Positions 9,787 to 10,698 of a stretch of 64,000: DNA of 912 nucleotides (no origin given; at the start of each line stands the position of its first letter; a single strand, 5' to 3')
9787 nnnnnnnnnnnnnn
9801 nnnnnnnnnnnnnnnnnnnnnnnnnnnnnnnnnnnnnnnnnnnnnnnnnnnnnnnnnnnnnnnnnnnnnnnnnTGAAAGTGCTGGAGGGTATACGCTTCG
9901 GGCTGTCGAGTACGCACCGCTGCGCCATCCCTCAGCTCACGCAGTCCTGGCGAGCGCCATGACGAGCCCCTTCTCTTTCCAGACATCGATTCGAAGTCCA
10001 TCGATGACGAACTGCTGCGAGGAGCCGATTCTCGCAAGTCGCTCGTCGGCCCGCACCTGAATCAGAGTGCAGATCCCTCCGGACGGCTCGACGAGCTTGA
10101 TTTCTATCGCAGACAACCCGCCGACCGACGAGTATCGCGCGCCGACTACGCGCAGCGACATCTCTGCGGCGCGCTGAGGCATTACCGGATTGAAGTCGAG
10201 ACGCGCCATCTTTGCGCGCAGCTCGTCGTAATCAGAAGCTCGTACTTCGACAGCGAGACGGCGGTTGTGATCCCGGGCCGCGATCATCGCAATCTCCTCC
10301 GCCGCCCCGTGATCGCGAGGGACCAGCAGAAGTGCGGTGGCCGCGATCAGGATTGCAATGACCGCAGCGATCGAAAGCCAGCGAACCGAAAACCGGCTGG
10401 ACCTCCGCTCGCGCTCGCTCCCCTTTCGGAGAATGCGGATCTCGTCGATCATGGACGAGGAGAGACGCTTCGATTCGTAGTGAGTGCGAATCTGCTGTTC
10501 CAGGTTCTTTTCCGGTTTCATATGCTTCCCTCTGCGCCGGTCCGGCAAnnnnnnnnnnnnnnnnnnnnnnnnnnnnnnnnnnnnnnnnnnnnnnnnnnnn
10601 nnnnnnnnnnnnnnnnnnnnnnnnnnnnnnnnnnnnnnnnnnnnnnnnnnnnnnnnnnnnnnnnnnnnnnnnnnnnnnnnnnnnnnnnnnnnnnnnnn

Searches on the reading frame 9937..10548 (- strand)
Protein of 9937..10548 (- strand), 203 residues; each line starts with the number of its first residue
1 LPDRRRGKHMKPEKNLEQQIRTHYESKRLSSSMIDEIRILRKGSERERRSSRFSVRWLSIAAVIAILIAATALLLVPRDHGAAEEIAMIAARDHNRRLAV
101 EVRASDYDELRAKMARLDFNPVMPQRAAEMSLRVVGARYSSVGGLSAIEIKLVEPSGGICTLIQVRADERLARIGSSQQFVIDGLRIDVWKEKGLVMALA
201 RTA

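Call 5: search_protein_families(library=pfam, proteins=[window:9937-10548:-], max_evalue=0.01)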
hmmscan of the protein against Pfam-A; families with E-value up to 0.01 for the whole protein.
window:9937-10548:- (203 aa): 0 families

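Call 6: search_protein_families(library=ncbifam, proteins=[window:9937-10548:-], max_evalue=0.01)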
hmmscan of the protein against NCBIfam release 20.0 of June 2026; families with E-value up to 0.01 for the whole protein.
window:9937-10548:- (203 aa): 1 family
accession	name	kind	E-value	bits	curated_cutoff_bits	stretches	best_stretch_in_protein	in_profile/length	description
NF052375.1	antisigma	equivalog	0.01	15.9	100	0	12-102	50-133/217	anti-sigma factor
